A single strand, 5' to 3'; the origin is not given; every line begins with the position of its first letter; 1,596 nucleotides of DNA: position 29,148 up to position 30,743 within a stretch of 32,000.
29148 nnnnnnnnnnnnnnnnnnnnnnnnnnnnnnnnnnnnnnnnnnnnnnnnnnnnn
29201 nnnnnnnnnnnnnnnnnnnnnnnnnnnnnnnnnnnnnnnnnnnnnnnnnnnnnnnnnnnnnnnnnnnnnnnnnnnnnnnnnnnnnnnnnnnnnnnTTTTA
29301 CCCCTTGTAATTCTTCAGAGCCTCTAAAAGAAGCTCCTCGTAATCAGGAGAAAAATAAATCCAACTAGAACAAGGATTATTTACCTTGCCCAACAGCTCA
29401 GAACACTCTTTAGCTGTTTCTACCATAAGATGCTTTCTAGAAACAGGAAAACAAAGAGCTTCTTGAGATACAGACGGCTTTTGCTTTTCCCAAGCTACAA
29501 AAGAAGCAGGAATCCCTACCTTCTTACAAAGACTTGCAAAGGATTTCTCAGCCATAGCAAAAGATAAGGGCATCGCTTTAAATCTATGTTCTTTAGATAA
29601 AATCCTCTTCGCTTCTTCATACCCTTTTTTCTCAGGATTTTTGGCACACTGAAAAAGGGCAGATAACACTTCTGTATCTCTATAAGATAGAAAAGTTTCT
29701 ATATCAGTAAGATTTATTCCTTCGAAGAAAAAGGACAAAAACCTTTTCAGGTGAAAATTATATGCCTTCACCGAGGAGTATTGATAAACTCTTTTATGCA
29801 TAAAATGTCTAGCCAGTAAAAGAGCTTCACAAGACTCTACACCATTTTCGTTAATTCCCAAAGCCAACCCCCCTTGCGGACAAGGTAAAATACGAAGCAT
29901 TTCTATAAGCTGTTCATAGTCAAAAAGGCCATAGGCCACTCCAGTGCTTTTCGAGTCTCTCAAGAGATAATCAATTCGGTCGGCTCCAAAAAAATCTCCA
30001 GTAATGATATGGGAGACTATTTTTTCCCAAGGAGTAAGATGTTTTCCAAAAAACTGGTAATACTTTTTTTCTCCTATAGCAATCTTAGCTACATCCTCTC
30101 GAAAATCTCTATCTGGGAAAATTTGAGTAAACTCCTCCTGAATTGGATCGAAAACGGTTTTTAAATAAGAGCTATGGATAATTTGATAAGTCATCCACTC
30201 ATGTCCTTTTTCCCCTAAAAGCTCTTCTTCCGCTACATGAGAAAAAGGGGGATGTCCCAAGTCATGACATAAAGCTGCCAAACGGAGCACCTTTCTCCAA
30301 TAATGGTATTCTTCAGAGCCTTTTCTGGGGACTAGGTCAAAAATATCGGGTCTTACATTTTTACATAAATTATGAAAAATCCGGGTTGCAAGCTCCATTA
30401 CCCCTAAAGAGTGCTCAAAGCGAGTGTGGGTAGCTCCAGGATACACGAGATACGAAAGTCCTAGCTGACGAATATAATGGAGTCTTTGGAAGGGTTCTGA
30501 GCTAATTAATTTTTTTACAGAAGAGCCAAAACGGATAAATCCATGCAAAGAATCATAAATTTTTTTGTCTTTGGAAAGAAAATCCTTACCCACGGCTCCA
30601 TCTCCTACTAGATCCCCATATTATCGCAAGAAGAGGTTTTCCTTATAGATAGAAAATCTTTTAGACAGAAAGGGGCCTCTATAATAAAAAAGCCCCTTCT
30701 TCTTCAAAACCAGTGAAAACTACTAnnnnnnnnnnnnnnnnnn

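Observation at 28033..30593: SAMHD1-type HD phosphohydrolase apparently translationally coupled to a short TLC (nucleotide-transporter-family) permease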

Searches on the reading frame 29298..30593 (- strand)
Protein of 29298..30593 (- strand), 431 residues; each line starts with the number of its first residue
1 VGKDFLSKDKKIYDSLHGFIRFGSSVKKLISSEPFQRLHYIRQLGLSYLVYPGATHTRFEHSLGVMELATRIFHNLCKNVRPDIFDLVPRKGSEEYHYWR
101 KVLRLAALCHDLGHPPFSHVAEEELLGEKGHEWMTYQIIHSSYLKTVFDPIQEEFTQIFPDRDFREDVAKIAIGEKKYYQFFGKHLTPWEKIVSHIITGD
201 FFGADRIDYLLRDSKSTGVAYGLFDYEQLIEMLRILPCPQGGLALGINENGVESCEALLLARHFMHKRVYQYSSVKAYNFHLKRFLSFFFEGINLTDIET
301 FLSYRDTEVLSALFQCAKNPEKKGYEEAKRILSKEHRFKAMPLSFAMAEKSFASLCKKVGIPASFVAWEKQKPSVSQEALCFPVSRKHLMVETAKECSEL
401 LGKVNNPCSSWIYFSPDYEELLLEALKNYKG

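Call 3: search_protein_families(library=pfam, proteins=[window:29298-30593:-], max_evalue=0.01)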
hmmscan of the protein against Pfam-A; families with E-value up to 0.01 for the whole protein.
window:29298-30593:- (431 aa): 2 families
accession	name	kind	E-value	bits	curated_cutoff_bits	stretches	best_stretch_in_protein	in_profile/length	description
PF01966.28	HD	-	1.8e-08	35.1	22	1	58-143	1-70/116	HD domain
PF19276.4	HD_assoc_2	-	6.3e-07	29.5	23.1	1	225-322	2-93/222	HD associated region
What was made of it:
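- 29298..30593 (-): HD-domain phosphohydrolase of the SAMHD1/EF1143/2HEK type, 431 aa from a GTG start. Pfam HD 35.1 bits plus HD_assoc_2 29.5 bits (call 3).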

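Call 4: search_protein_families(library=ncbifam, proteins=[window:29298-30593:-], max_evalue=0.01)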
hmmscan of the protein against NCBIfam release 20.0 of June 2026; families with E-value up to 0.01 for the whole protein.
window:29298-30593:- (431 aa): 9 families
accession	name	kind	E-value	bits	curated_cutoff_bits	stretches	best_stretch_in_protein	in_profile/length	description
TIGR01353.1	dGTP_triPase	subfamily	4.6e-11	42.9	152.35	1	22-125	5-97/389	dGTP triphosphohydrolase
NF002205.0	PRK01096.1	equivalog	2.7e-09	36.6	439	1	22-125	28-125/444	deoxyguanosinetriphosphate triphosphohydrolase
NF041026.1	antiphage_dGTPase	exception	6.3e-07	28.9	400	1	56-124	51-110/425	anti-phage deoxyguanosine triphosphatase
NF003701.1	PRK05318.1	subfamily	3.7e-06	26.1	383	1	29-123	27-111/426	anti-phage deoxyguanosine triphosphatase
NF003429.0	PRK04926.1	equivalog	2.2e-05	23.5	405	1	29-125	39-132/500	dGTPase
NF002327.0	PRK01286.1-2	equivalog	2.4e-05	23.6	393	0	107-126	105-124/345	deoxyguanosinetriphosphate triphosphohydrolase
NF002829.0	PRK03007.1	equivalog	0.00031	19.8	385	1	102-125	91-114/425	deoxyguanosinetriphosphate triphosphohydrolase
NF002326.0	PRK01286.1-1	equivalog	0.005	16.2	390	0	106-125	97-116/379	deoxyguanosinetriphosphate triphosphohydrolase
TIGR01596.1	cas3_HD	equivalog_domain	0.0079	16.3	43.45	0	60-113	3-43/178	CRISPR-associated endonuclease Cas3''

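Call 13: search_solved_structures(query=window:29298-30593:-, max_evalue=0.01, show_alignments=2)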
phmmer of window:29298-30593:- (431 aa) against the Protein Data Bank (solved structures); distinct sequences matched with E-value up to 0.01: 35.
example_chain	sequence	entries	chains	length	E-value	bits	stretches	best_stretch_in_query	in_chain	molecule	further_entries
2hek_A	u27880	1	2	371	2e-50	175.4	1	10-340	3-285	Hypothetical protein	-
9mr6_A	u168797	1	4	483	8.5e-28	100.9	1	7-286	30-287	HD domain-containing protein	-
2o6i_A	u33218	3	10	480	9.1e-27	97.5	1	9-274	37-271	HD domain protein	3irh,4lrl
4bzc_A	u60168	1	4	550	1.7e-23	86.7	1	1-273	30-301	DEOXYNUCLEOSIDE TRIPHOSPHATE TRIPHOSPHOHYDROLASE SAMHD1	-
6tx0_A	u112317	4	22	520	3.1e-23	85.8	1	10-273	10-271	Deoxynucleoside triphosphate triphosphohydrolase SAMHD1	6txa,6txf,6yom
5ao3_A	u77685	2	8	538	3.2e-23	85.8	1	8-273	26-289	DEOXYNUCLEOSIDE TRIPHOSPHATE TRIPHOSPHOHYDROLASE SAMHD1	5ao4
8gb1_A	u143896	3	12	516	4.3e-23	85.4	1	10-273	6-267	Deoxynucleoside triphosphate triphosphohydrolase SAMHD1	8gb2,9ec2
4q7h_A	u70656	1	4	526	4.4e-23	85.3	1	10-273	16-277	Deoxynucleoside triphosphate triphosphohydrolase SAMHD1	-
6txc_A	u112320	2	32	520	4.4e-23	85.3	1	10-273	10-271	Deoxynucleoside triphosphate triphosphohydrolase SAMHD1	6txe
5ao1_A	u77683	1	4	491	4.5e-23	85.3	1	10-273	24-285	DEOXYNUCLEOSIDE TRIPHOSPHATE TRIPHOSPHOHYDROLASE SAMHD1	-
4mz7_A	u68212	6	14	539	4.6e-23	85.3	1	10-273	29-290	Deoxynucleoside triphosphate triphosphohydrolase SAMHD1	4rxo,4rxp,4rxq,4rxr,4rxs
6u6z_A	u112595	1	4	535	5.2e-23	85.1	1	10-273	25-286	Deoxynucleoside triphosphate triphosphohydrolase SAMHD1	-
5ao0_A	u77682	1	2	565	5.3e-23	85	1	10-273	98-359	DEOXYNUCLEOSIDE TRIPHOSPHATE TRIPHOSPHOHYDROLASE SAMHD1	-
7ujn_A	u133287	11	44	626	7e-23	84.6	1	10-273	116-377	Deoxynucleoside triphosphate triphosphohydrolase SAMHD1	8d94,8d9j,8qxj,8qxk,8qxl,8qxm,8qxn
6u6x_A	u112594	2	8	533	1.9e-22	83.2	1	9-273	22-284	Deoxynucleoside triphosphate triphosphohydrolase SAMHD1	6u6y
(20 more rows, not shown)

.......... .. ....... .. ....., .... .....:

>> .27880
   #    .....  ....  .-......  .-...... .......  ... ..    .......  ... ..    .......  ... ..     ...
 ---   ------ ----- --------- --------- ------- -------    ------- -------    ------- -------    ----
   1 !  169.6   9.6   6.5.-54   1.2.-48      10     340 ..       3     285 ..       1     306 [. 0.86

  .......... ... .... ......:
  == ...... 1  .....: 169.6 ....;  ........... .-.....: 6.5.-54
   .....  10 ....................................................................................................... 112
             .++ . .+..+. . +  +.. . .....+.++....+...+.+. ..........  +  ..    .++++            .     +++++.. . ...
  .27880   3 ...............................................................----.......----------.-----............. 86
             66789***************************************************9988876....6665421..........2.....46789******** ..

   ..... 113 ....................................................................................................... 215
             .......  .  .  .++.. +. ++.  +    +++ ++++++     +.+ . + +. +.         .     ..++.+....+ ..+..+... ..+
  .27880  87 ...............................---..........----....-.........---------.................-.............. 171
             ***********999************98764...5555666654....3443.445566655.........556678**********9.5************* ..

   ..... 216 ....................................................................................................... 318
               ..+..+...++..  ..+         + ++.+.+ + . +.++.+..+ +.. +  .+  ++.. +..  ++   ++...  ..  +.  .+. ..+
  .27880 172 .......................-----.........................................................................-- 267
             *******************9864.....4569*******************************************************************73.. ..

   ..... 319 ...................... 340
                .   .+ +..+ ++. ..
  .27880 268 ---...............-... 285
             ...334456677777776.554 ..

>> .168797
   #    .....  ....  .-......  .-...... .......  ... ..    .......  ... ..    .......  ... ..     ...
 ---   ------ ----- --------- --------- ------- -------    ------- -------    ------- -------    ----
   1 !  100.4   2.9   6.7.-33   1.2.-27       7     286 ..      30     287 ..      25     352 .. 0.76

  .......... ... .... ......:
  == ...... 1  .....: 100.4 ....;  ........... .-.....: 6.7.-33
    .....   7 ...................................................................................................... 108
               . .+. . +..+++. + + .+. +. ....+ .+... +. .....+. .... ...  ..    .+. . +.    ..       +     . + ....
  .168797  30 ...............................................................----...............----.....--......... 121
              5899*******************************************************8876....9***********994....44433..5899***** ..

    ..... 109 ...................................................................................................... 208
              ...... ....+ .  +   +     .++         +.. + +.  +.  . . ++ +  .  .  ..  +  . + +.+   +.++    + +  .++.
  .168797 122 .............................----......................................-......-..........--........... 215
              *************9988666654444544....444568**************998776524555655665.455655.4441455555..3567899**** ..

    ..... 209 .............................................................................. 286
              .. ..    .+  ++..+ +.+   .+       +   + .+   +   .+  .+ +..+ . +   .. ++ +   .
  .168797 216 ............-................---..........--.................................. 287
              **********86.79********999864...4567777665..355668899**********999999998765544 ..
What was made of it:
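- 29298..30593 (-): PDB matches: 2hek E=2e-50, 9mr6 8.5e-28, EF1143 (2o6i) 9e-27, SAMHD1 about 2e-23 (call 13).
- The closest characterised relatives are the dNTP triphosphohydrolases EF1143 and SAMHD1 (call 13).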

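Call 39: find_homologous_proteins(query=window:29298-30593:-, max_evalue=1e-10)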
Query window:29298-30593:- (431 aa): 6076 proteins with E <= 1e-10 among 8000 candidates; the best 120 are listed.
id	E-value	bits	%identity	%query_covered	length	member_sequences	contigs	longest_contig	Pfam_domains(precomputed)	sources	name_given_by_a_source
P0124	2.0e-285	965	100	97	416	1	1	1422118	PF01966.29,PF19276.5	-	-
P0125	3.1e-237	806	82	100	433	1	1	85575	PF01966.29,PF19276.5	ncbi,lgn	-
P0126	3.0e-210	717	72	100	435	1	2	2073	PF01966.29,PF19276.5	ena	-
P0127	7.0e-202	689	67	100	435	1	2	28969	PF01966.29,PF19276.5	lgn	-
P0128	2.3e-177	609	62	100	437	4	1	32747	PF01966.29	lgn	-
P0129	1.3e-175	603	60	100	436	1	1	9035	PF01966.29,PF19276.5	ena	-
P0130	3.7e-174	598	60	100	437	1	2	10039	PF01966.29,PF19276.5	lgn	-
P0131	9.6e-174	597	62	100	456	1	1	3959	PF01966.29,PF19276.5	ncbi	-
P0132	1.1e-172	593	60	100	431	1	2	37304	PF01966.29,PF19276.5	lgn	-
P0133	1.4e-171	590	61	100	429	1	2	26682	PF01966.29,PF19276.5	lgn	-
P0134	2.1e-171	589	60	100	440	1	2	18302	PF01966.29,PF19276.5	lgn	-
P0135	1.1e-170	587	60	100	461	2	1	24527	PF01966.29,PF19276.5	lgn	-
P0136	4.1e-167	575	58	100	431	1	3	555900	PF01966.29,PF19276.5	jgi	jgi:uncharacterized protein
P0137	3.1e-164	565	57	100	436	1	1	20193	PF01966.29,PF19276.5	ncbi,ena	-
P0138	1.0e-163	564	59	100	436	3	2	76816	PF01966.29,PF19276.5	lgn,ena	-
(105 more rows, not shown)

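Call 40: search_solved_structures(query=window:29298-30593:-, max_evalue=1e-20, show_alignments=5)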
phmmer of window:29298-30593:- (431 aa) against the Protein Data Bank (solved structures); distinct sequences matched with E-value up to 1e-20: 25.
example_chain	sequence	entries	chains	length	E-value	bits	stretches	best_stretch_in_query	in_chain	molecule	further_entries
2hek_A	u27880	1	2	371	2e-50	175.4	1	10-340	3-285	Hypothetical protein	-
9mr6_A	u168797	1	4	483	8.5e-28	100.9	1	7-286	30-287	HD domain-containing protein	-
2o6i_A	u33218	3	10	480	9.1e-27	97.5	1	9-274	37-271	HD domain protein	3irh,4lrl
4bzc_A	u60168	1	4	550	1.7e-23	86.7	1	1-273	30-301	DEOXYNUCLEOSIDE TRIPHOSPHATE TRIPHOSPHOHYDROLASE SAMHD1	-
6tx0_A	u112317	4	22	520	3.1e-23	85.8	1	10-273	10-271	Deoxynucleoside triphosphate triphosphohydrolase SAMHD1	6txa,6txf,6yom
5ao3_A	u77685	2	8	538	3.2e-23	85.8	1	8-273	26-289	DEOXYNUCLEOSIDE TRIPHOSPHATE TRIPHOSPHOHYDROLASE SAMHD1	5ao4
8gb1_A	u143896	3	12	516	4.3e-23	85.4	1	10-273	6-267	Deoxynucleoside triphosphate triphosphohydrolase SAMHD1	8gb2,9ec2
4q7h_A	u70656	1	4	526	4.4e-23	85.3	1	10-273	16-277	Deoxynucleoside triphosphate triphosphohydrolase SAMHD1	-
6txc_A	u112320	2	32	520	4.4e-23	85.3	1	10-273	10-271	Deoxynucleoside triphosphate triphosphohydrolase SAMHD1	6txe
5ao1_A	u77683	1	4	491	4.5e-23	85.3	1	10-273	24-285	DEOXYNUCLEOSIDE TRIPHOSPHATE TRIPHOSPHOHYDROLASE SAMHD1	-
4mz7_A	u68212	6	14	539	4.6e-23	85.3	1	10-273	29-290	Deoxynucleoside triphosphate triphosphohydrolase SAMHD1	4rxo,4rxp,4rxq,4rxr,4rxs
6u6z_A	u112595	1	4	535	5.2e-23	85.1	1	10-273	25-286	Deoxynucleoside triphosphate triphosphohydrolase SAMHD1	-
5ao0_A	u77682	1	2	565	5.3e-23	85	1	10-273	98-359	DEOXYNUCLEOSIDE TRIPHOSPHATE TRIPHOSPHOHYDROLASE SAMHD1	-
7ujn_A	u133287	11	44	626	7e-23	84.6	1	10-273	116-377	Deoxynucleoside triphosphate triphosphohydrolase SAMHD1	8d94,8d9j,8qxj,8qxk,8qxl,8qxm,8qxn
6u6x_A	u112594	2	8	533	1.9e-22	83.2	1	9-273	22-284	Deoxynucleoside triphosphate triphosphohydrolase SAMHD1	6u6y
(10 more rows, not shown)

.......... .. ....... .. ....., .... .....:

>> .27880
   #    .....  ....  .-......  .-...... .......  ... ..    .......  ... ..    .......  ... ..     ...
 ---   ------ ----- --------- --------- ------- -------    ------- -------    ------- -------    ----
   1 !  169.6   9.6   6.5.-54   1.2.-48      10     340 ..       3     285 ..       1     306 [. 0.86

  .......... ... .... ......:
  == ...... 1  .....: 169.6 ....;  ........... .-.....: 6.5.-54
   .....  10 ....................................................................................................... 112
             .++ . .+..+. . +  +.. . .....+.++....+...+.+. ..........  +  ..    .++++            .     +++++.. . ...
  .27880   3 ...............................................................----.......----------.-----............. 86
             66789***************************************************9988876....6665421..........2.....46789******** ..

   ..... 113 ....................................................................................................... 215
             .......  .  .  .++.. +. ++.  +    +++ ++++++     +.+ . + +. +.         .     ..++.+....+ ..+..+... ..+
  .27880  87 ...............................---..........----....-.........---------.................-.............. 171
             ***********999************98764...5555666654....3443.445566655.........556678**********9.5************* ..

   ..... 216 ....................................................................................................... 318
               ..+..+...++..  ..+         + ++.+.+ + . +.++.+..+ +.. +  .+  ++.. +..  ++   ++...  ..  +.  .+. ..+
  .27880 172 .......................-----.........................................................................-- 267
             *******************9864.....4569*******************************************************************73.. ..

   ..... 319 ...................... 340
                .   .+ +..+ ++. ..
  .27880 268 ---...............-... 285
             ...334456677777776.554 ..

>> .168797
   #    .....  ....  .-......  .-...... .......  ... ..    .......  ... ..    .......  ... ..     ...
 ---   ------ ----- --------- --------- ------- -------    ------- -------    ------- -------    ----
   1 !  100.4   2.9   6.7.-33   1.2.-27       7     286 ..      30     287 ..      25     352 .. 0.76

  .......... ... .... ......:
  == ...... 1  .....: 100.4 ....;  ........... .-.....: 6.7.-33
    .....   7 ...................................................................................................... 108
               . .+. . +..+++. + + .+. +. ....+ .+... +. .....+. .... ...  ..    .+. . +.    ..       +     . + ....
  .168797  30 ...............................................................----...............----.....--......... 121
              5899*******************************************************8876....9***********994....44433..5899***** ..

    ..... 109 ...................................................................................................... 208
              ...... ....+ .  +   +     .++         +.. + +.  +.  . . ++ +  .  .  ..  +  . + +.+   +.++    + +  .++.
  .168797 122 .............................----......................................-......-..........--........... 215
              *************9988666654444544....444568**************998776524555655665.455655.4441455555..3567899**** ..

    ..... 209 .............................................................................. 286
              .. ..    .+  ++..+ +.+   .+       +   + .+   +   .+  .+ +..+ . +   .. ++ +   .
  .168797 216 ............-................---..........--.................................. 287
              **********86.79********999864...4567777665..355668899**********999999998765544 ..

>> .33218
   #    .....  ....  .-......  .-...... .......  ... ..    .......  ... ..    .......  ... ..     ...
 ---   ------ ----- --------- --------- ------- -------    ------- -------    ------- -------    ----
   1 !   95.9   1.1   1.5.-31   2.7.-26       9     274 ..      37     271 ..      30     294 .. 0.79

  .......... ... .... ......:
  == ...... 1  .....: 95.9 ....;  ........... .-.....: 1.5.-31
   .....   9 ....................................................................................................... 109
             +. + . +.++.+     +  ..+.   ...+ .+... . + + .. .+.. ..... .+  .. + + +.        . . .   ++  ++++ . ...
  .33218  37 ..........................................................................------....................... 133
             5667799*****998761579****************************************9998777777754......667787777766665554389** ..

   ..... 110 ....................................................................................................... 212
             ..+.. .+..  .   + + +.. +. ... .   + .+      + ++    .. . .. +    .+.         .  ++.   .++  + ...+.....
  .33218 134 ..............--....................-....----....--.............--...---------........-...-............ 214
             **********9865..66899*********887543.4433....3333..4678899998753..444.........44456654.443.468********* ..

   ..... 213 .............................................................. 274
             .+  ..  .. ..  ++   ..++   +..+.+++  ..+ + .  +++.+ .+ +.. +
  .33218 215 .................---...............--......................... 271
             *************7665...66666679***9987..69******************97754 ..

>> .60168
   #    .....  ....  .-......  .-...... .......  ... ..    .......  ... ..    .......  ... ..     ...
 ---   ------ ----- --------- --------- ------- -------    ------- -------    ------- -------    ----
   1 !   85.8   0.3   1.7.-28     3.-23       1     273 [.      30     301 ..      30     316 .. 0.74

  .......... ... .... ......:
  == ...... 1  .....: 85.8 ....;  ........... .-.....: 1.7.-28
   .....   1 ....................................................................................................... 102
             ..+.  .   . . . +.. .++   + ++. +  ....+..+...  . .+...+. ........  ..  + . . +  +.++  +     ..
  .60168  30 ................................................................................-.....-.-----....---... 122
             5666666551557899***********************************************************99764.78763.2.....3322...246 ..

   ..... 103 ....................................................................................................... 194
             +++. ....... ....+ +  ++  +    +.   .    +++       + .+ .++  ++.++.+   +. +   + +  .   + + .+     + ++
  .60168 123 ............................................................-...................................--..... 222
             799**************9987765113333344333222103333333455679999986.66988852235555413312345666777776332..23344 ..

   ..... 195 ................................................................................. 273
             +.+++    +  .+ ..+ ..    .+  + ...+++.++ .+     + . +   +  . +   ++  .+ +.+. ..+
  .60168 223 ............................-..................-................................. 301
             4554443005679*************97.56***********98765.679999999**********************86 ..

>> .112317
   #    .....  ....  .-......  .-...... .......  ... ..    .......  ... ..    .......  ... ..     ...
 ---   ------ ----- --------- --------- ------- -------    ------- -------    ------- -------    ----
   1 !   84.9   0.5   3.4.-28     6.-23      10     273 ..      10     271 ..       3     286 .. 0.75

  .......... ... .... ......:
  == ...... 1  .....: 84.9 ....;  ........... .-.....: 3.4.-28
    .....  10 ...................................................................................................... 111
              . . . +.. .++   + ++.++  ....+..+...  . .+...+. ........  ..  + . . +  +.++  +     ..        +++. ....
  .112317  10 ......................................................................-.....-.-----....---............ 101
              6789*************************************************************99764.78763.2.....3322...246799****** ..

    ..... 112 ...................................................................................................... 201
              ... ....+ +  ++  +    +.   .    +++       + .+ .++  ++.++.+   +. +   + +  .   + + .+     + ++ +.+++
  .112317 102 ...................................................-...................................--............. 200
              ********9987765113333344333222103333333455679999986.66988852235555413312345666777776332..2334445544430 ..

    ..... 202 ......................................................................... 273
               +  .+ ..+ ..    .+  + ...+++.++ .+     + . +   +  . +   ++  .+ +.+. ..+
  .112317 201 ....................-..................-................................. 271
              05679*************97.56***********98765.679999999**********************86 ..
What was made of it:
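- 29298..30593 (-): Motifs HTRFEH, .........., GHE, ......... and HKRVYQ align with the SAMHD1 catalytic residues (call 40).
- On SAMHD1/EF1143-type HD dNTP triphosphohydrolases: The allosteric site 1 equivalents are partly conserved (call 40).
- All SAMHD1 catalytic residues compared are conserved (call 40).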
